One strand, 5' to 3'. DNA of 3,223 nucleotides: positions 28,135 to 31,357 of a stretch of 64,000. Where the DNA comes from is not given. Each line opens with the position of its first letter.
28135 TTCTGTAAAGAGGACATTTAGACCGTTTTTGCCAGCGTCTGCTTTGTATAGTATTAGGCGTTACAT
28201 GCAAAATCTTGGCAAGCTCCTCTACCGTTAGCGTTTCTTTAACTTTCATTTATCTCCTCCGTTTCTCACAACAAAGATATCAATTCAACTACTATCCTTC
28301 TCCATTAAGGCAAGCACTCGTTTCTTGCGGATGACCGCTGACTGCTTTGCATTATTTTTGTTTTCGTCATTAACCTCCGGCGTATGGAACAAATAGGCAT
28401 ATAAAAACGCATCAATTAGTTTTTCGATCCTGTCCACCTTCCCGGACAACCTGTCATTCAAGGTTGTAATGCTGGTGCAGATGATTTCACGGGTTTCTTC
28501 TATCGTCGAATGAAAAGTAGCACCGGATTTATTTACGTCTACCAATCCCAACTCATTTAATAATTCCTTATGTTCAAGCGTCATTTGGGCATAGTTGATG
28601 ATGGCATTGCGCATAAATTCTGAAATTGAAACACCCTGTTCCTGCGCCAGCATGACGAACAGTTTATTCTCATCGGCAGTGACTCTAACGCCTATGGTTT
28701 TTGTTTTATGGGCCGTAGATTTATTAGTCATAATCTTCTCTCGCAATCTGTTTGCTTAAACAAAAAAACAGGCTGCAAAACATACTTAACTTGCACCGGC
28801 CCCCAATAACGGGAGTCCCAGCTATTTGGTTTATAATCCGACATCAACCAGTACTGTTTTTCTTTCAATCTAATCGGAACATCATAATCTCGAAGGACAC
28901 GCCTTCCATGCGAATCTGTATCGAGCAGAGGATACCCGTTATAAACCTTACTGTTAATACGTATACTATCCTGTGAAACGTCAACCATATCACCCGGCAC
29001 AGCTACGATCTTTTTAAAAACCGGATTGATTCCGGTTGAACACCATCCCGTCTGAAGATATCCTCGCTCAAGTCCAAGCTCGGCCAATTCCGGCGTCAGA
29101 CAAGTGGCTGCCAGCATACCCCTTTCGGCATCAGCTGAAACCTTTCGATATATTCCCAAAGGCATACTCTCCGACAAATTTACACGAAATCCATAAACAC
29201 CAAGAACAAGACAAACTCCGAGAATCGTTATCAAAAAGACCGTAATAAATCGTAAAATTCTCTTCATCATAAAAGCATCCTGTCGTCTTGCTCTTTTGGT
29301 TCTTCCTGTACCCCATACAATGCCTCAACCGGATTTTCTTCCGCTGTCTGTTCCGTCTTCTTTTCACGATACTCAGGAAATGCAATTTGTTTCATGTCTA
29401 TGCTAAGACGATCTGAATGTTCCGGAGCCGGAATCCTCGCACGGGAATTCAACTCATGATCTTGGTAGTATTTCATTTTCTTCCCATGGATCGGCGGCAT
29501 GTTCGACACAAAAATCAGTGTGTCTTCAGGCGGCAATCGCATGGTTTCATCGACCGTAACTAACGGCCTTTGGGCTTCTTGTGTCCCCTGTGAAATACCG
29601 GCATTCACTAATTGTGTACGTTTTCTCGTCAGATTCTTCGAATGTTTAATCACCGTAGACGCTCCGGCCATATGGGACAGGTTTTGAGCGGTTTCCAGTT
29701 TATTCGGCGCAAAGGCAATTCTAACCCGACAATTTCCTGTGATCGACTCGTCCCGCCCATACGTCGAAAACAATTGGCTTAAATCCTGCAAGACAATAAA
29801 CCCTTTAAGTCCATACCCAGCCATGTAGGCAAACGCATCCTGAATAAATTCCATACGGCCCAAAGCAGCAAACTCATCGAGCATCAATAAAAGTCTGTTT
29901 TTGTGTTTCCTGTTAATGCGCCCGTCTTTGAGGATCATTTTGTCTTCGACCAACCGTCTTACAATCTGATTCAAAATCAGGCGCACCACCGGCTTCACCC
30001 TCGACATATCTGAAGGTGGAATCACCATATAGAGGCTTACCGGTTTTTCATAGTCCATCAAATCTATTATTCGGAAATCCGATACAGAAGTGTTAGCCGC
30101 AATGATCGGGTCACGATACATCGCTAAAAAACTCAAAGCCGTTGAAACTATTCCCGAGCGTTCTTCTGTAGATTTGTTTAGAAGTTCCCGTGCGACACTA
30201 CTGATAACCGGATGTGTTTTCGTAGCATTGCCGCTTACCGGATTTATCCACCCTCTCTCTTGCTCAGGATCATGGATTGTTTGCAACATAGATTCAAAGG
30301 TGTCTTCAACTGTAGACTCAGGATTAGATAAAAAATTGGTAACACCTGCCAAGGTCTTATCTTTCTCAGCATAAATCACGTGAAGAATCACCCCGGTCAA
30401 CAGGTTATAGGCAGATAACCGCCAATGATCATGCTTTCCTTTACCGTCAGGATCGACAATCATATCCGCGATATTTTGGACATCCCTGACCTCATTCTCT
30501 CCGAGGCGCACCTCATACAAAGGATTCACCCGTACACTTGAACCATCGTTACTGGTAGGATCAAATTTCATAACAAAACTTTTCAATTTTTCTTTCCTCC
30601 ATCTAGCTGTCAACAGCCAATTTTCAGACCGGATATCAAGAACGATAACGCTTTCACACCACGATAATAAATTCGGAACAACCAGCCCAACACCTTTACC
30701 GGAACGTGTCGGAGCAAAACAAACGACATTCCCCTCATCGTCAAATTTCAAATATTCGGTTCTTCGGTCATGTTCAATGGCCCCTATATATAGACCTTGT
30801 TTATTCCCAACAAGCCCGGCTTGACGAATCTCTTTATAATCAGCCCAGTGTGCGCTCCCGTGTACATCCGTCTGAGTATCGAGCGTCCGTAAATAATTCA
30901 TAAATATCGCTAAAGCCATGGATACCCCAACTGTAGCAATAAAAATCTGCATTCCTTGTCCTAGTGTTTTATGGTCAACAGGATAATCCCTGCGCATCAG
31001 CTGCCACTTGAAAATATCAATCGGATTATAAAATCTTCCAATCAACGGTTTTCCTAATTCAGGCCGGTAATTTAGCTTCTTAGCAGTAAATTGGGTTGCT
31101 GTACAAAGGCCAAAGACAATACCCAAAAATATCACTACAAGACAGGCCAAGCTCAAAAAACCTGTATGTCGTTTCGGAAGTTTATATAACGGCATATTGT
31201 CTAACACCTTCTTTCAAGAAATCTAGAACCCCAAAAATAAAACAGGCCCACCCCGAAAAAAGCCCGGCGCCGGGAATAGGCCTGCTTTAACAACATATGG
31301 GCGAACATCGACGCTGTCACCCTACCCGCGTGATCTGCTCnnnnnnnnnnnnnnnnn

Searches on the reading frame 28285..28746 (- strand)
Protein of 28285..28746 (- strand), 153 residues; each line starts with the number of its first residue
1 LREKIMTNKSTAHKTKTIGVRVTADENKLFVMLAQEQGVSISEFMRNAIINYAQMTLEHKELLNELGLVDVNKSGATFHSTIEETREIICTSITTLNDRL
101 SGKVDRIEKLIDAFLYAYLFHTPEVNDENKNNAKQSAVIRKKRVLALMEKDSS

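Call 10: search_protein_families(library=pfam, proteins=[window:28285-28746:-], max_evalue=0.01)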
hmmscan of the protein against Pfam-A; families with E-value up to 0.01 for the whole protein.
window:28285-28746:- (153 aa): 4 families
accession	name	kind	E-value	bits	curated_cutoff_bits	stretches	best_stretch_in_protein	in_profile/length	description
PF21983.2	NikA-like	-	1.4e-08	35.2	27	1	14-67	3-59/72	Mobilization protein NikA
PF19807.5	DUF6290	-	3.2e-06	27.7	27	1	16-50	2-36/72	Family of unknown function (DUF6290)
PF01402.27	RHH_1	-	0.0028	18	20.5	1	20-53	4-37/39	Ribbon-helix-helix protein, copG family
PF08681.18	TacA1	-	0.005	17.2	21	0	18-64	2-48/80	Antitoxin TacA 1-like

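Call 59: search_protein_families(library=ncbifam, proteins=[window:28285-28746:-], max_evalue=1)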
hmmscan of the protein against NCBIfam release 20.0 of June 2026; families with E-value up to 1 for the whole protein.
window:28285-28746:- (153 aa): 5 families
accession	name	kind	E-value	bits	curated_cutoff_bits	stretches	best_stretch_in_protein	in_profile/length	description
NF046040.1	RelB_antitoxin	equivalog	3.2e-06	27.3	50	1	18-51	1-34/69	type II toxin-antitoxin system RelB family antitoxin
NF041264.1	MobA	equivalog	3.9e-05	24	80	1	14-66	3-55/91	plasmid mobilization protein MobA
NF041418.1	MbpA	equivalog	0.00016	21.4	90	1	14-67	1-57/93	mobilization protein MbpA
NF010451.0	PRK13877.1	equivalog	0.00072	19.9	134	1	6-69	4-67/124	conjugal transfer transcriptional regulator TraJ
NF053762.1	aCcr1_fam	equivalog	0.02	14.8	60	1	32-52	17-37/38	aCcr1 family cell cycle regulator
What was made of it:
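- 28285..28746 (-): NikA/MobA/TraJ-like ribbon-helix-helix protein. Candidate binder of the repeated sites. Calls 10 and 59.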

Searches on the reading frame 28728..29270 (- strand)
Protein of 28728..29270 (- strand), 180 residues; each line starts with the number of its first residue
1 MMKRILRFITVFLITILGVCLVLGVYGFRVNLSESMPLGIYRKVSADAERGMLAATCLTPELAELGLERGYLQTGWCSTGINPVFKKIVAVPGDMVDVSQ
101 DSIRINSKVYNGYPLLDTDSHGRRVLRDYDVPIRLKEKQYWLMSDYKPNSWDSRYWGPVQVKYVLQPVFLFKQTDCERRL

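Call 10: search_protein_families(library=pfam, proteins=[window:28728-29270:-], max_evalue=0.01)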
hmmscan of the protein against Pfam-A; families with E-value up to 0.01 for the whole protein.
window:28728-29270:- (180 aa): 1 family
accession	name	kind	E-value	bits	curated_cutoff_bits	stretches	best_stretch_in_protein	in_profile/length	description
PF10502.14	Peptidase_S26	-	4.4e-15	56.5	22.9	1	83-165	72-160/168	Signal peptidase, peptidase S26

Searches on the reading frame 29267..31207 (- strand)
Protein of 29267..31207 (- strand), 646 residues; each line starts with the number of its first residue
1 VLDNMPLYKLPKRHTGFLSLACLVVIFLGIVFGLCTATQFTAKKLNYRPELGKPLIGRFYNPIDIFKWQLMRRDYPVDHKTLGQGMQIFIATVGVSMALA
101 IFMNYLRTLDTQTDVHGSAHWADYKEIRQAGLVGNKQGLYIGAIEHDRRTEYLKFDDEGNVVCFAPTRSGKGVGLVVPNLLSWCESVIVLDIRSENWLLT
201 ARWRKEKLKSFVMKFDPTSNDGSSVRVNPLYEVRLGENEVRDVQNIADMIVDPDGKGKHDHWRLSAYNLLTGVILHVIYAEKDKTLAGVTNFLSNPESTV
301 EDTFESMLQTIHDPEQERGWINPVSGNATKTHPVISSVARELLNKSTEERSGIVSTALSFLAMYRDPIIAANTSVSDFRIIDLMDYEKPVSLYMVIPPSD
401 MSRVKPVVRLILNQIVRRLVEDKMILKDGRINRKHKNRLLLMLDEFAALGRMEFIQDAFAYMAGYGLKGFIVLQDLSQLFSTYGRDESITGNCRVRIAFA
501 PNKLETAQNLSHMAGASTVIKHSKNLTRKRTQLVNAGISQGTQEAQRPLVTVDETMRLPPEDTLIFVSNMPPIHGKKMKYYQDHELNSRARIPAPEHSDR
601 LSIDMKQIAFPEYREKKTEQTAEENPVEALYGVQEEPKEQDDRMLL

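Call 10: search_protein_families(library=pfam, proteins=[window:29267-31207:-], max_evalue=0.01)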
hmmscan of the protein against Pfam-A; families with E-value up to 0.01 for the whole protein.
window:29267-31207:- (646 aa): 3 families
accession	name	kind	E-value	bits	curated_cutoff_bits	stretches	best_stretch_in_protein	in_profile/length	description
PF02534.20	T4SS-DNA_transf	-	7.3e-100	335.5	20.1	1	121-593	2-458/468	Type IV secretory system Conjugative DNA transfer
PF12696.13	TraG-D_C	-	9.4e-26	90.6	22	1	438-559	1-125/126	TraM recognition site of TraD and TraG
PF10412.15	TrwB_AAD_bind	-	5.4e-22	78.7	20.5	1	391-572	207-380/387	Type IV secretion-system coupling protein DNA-binding domain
